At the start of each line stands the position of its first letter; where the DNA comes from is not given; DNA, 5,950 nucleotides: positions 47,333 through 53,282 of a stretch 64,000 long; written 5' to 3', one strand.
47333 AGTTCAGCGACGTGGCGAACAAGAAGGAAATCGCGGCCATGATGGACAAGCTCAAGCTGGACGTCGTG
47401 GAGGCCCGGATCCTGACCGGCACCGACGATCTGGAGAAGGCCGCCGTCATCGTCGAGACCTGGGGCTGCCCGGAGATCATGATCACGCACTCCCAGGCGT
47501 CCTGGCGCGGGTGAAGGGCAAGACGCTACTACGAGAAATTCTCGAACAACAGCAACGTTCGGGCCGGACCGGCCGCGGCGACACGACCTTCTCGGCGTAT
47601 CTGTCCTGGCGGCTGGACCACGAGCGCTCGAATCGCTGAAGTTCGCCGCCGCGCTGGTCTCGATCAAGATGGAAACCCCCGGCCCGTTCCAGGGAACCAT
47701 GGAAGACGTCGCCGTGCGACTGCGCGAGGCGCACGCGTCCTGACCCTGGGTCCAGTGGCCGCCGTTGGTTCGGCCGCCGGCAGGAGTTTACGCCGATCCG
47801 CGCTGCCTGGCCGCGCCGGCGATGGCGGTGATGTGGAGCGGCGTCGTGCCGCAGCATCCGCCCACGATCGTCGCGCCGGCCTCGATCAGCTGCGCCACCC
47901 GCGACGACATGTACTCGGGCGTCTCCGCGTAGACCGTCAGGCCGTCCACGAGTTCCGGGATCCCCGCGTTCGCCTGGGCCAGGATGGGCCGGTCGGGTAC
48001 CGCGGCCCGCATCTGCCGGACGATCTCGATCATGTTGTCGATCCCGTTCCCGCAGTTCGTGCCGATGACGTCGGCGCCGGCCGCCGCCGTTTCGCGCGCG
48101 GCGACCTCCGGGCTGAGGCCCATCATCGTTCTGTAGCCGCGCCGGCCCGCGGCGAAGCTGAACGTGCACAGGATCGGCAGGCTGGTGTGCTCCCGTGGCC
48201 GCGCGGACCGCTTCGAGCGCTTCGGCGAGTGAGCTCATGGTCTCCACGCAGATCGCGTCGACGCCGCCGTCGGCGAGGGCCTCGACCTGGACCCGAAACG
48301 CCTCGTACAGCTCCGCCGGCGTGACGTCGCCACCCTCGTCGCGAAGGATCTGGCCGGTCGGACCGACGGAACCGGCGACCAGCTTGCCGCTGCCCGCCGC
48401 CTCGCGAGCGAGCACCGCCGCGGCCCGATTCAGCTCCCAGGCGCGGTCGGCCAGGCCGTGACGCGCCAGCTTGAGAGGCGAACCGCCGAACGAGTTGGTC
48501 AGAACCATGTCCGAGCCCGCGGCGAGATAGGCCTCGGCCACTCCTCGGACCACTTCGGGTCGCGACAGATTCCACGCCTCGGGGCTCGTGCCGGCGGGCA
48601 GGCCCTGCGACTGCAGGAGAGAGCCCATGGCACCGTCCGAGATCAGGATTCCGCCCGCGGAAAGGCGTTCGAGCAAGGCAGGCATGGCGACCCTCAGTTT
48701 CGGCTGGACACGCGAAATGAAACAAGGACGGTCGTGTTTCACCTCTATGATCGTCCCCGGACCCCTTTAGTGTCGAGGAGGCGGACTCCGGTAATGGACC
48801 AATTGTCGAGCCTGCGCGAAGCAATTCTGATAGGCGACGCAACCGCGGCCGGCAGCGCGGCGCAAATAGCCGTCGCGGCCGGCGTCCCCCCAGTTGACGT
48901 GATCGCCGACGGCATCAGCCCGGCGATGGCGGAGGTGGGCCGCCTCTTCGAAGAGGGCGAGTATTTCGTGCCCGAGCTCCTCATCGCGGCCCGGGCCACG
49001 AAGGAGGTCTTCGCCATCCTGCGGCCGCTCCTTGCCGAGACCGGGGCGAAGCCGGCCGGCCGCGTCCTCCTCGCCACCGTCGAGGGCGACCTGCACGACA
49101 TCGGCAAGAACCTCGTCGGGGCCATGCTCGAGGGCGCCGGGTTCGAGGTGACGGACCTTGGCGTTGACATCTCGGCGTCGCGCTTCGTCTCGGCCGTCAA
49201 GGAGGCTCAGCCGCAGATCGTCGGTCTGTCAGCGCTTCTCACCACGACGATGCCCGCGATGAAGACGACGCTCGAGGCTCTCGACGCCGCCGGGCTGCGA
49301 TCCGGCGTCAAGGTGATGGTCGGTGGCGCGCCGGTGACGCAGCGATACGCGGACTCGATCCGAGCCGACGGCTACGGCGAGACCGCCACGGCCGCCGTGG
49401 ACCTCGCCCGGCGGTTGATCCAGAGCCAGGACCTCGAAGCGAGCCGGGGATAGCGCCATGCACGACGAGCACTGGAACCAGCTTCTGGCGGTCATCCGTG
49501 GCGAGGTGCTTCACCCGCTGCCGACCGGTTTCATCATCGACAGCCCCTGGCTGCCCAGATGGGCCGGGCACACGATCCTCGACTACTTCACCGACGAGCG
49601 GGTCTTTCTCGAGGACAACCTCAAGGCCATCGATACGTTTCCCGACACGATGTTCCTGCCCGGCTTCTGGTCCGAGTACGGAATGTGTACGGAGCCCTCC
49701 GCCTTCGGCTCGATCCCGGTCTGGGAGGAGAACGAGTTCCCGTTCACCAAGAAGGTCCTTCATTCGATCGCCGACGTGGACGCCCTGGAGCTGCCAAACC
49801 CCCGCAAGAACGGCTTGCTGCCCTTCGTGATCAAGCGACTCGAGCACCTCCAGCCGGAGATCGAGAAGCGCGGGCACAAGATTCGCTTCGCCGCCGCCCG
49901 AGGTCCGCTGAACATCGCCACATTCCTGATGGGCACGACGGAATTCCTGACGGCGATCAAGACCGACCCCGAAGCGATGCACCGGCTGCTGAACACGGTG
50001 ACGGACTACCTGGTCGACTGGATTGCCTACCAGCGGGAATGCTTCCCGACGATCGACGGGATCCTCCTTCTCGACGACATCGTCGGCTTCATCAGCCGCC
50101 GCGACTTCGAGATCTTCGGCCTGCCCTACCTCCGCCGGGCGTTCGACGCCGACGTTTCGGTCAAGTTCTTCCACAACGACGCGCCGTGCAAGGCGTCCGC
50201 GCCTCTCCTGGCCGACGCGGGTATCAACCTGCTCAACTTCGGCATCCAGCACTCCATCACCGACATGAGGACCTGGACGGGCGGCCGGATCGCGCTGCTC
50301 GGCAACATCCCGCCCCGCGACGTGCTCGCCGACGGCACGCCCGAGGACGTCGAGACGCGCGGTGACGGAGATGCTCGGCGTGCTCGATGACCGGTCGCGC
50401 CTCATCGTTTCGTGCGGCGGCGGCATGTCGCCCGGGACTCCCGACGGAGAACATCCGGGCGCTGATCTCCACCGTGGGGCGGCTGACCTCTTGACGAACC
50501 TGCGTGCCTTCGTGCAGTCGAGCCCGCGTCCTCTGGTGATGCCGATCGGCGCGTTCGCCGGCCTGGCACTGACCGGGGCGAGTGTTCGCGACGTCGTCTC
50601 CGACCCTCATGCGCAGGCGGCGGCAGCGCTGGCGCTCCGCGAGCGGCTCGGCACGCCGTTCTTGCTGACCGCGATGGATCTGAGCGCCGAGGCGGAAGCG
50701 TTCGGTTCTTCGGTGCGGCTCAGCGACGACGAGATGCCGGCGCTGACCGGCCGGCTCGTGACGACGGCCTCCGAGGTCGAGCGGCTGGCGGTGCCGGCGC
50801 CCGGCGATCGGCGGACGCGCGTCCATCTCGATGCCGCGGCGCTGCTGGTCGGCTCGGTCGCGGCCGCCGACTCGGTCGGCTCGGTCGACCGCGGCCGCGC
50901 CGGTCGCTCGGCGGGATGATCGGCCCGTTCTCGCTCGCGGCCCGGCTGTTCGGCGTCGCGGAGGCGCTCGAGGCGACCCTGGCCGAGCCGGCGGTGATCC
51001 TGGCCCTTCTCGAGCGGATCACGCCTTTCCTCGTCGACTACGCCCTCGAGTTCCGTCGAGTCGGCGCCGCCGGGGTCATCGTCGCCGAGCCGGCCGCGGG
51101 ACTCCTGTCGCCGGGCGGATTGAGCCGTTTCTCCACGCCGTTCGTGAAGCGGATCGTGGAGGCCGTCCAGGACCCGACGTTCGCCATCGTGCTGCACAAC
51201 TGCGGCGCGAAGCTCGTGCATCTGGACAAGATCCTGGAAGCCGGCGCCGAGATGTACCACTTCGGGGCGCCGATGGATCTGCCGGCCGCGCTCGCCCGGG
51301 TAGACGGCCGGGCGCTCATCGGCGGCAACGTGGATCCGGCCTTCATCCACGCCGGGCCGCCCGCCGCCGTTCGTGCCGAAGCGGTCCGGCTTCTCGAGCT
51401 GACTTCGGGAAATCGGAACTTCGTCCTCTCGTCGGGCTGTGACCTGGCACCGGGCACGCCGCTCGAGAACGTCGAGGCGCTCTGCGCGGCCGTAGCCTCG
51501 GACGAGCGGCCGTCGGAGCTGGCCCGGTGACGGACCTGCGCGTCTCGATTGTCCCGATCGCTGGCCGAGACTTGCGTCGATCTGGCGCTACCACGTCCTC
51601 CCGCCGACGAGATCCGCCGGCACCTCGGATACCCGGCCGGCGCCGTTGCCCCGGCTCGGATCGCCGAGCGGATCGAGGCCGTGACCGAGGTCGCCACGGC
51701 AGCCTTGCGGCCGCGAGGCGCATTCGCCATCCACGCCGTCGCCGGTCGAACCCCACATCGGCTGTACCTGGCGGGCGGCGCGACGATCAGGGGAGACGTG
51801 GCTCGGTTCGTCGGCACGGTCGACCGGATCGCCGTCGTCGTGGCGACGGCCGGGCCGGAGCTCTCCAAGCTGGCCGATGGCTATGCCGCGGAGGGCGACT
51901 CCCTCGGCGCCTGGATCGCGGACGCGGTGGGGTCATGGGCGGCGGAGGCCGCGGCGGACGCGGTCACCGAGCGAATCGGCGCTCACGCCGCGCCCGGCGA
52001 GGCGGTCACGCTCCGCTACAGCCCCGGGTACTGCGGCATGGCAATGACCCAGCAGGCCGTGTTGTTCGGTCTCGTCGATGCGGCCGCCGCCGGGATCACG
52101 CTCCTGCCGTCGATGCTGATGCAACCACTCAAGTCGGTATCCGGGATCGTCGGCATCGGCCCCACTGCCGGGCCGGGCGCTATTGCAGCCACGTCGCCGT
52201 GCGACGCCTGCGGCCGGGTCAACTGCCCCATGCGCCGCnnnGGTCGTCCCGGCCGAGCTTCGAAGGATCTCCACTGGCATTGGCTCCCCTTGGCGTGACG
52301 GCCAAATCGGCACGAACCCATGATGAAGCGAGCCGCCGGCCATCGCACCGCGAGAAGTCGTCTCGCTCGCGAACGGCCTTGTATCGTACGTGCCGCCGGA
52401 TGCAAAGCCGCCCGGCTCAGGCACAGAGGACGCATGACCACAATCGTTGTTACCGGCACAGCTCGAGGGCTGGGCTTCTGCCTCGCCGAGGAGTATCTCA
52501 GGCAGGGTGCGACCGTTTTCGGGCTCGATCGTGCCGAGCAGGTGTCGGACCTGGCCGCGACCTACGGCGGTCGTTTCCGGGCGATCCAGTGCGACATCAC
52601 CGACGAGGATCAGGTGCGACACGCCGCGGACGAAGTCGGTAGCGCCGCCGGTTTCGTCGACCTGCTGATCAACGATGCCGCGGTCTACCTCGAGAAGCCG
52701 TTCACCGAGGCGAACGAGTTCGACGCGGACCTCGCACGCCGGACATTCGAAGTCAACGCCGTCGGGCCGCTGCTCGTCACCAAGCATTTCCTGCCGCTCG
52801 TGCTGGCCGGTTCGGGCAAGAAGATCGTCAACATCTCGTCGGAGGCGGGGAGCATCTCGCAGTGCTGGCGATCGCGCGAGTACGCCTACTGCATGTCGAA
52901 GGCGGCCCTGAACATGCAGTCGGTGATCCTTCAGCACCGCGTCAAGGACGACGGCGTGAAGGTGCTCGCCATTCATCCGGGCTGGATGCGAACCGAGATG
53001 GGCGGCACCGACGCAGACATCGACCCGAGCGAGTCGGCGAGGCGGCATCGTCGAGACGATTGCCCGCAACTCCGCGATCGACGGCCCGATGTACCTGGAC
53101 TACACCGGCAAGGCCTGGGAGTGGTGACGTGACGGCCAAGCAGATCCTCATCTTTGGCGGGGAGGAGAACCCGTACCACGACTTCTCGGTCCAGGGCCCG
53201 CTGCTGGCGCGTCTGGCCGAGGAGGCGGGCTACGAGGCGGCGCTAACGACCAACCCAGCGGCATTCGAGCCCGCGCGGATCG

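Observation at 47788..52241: MetH taken apart: stand-alone Hcy-methyltransferase, corrinoid protein, two URO-D-fold methyltransferases and an activation-domain protein, with no pterin-binding module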

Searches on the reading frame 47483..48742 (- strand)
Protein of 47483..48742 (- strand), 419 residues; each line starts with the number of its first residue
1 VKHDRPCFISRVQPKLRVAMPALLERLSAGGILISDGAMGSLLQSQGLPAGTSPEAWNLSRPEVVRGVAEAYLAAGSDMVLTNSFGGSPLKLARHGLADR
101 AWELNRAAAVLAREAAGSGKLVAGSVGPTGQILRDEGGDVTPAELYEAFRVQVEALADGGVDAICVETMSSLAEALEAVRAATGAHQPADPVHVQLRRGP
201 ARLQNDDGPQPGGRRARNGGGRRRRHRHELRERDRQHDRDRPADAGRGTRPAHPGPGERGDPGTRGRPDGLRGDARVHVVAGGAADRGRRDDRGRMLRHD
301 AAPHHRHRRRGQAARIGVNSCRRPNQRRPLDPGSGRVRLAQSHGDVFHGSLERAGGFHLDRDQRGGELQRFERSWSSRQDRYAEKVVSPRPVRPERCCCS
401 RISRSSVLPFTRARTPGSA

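Call 5: search_protein_families(library=pfam, proteins=[window:47483-48742:-], max_evalue=0.01)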
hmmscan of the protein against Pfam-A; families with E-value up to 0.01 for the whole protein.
window:47483-48742:- (419 aa): 1 family
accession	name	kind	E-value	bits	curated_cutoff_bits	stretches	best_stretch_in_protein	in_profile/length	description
PF02574.22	S-methyl_trans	-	1.7e-38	133.6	22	1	33-194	1-169/283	Homocysteine S-methyltransferase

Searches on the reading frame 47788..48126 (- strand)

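Call 5: search_protein_families(library=pfam, proteins=[window:47788-48126:-], max_evalue=0.01)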
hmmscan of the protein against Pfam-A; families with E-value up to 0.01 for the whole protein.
window:47788-48126:- (112 aa): 1 family
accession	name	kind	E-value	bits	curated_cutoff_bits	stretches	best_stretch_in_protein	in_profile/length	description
PF02574.22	S-methyl_trans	-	4.2e-23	83.1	22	1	2-104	182-281/283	Homocysteine S-methyltransferase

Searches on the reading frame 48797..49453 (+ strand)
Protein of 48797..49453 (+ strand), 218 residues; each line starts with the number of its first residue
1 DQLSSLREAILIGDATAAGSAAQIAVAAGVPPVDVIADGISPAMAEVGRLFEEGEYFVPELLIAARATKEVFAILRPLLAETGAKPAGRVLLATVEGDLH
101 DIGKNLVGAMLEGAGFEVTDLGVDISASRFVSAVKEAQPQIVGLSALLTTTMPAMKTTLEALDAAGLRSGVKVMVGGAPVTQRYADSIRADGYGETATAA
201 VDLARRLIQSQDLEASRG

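Call 5: search_protein_families(library=pfam, proteins=[window:48797-49453:+], max_evalue=0.01)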
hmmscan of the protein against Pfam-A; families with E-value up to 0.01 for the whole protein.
window:48797-49453:+ (218 aa): 2 families
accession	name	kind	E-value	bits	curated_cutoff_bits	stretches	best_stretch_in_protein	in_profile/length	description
PF02310.24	B12-binding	-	2.7e-31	108.4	32.1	1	88-201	1-120/121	B12 binding domain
PF02607.22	B12-binding_2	-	2.5e-20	72.9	23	1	5-75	4-73/74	B12 binding domain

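Call 68: list_cluster_members(proteins=[P0022, window:48797-49450:+])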
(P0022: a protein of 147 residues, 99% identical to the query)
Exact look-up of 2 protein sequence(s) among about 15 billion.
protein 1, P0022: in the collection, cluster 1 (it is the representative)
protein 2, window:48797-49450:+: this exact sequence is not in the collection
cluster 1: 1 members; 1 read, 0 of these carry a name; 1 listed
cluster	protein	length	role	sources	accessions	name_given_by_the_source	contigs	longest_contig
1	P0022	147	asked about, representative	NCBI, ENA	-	-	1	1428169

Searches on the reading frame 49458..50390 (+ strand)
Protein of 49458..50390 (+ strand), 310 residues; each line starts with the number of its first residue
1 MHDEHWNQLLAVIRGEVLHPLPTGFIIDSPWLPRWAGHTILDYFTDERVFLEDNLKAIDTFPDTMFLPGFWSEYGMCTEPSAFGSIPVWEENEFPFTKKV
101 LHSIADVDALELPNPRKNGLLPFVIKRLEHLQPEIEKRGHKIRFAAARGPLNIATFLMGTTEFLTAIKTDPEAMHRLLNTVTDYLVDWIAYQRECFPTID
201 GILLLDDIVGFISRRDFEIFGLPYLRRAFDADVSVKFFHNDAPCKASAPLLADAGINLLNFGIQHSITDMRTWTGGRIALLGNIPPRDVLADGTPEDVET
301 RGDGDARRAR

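Call 5: search_protein_families(library=pfam, proteins=[window:49458-50390:+], max_evalue=0.01)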
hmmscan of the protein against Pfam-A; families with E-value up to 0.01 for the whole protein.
window:49458-50390:+ (310 aa): 1 family
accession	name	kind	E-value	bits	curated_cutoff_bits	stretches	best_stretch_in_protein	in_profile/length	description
PF01208.23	URO-D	-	1.9e-26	93.3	23.9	1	10-300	7-303/346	Uroporphyrinogen decarboxylase (URO-D)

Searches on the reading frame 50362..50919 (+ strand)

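Call 5: search_protein_families(library=pfam, proteins=[window:50362-50919:+], max_evalue=0.01)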
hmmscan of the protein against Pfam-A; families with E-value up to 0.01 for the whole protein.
window:50362-50919:+ (185 aa): 1 family
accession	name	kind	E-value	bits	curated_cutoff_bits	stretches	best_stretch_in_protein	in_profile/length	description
PF01208.23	URO-D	-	8.5e-10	38.6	23.9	1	71-164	38-131/346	Uroporphyrinogen decarboxylase (URO-D)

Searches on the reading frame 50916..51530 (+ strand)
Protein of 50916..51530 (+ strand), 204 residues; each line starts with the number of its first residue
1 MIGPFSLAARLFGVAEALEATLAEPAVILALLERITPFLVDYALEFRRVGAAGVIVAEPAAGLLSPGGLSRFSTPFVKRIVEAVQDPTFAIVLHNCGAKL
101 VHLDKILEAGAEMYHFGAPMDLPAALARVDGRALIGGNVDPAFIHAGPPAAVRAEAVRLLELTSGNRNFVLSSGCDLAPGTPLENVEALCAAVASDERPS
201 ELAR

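Call 5: search_protein_families(library=pfam, proteins=[window:50916-51530:+], max_evalue=0.01)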
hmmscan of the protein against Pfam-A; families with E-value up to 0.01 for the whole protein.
window:50916-51530:+ (204 aa): 1 family
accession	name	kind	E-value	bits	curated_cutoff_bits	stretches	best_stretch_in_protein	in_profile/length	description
PF01208.23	URO-D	-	4e-37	128.5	23.9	1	2-194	144-344/346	Uroporphyrinogen decarboxylase (URO-D)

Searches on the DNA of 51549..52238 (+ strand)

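Call 62: search_rna_families(sources=[L002, L004, L005, L016, L031, L036, L091, L013], threshold=gathering)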
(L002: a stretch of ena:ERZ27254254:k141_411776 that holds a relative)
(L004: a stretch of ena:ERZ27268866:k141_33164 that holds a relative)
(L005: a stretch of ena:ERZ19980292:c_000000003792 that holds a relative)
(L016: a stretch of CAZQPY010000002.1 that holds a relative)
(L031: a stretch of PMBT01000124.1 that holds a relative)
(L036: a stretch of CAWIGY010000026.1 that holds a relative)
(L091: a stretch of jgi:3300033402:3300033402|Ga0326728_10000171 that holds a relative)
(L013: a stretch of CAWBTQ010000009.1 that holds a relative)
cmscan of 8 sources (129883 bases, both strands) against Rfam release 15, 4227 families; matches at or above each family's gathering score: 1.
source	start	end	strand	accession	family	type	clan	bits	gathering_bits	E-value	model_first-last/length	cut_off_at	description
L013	14056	14127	+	RF00005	tRNA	Gene; tRNA;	CL00001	69.6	29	8.1e-13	1-71/71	no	tRNA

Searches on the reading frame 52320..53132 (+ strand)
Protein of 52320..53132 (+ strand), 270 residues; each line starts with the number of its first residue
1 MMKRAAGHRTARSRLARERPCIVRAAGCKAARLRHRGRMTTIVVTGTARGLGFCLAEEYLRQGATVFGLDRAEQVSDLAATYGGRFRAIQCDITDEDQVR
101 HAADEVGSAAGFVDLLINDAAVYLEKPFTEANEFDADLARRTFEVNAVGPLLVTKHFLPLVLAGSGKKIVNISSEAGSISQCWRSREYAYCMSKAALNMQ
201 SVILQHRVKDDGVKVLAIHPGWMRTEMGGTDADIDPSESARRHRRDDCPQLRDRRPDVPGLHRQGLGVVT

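Call 5: search_protein_families(library=pfam, proteins=[window:52320-53132:+], max_evalue=0.01)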
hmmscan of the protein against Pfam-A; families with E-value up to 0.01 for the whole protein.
window:52320-53132:+ (270 aa): 4 families
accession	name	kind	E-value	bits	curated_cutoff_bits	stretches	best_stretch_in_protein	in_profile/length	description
PF00106.31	adh_short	-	3.4e-37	128.3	26.6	1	41-229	2-188/195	short chain dehydrogenase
PF13561.12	adh_short_C2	-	3.9e-30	105.6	27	1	46-233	1-186/236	Enoyl-(Acyl carrier protein) reductase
PF08659.16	KR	-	9.5e-06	26.1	22.6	1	41-154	2-120/180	KR domain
PF01370.27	Epimerase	-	7.8e-05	22.6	20.9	1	42-107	1-64/240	NAD dependent epimerase/dehydratase family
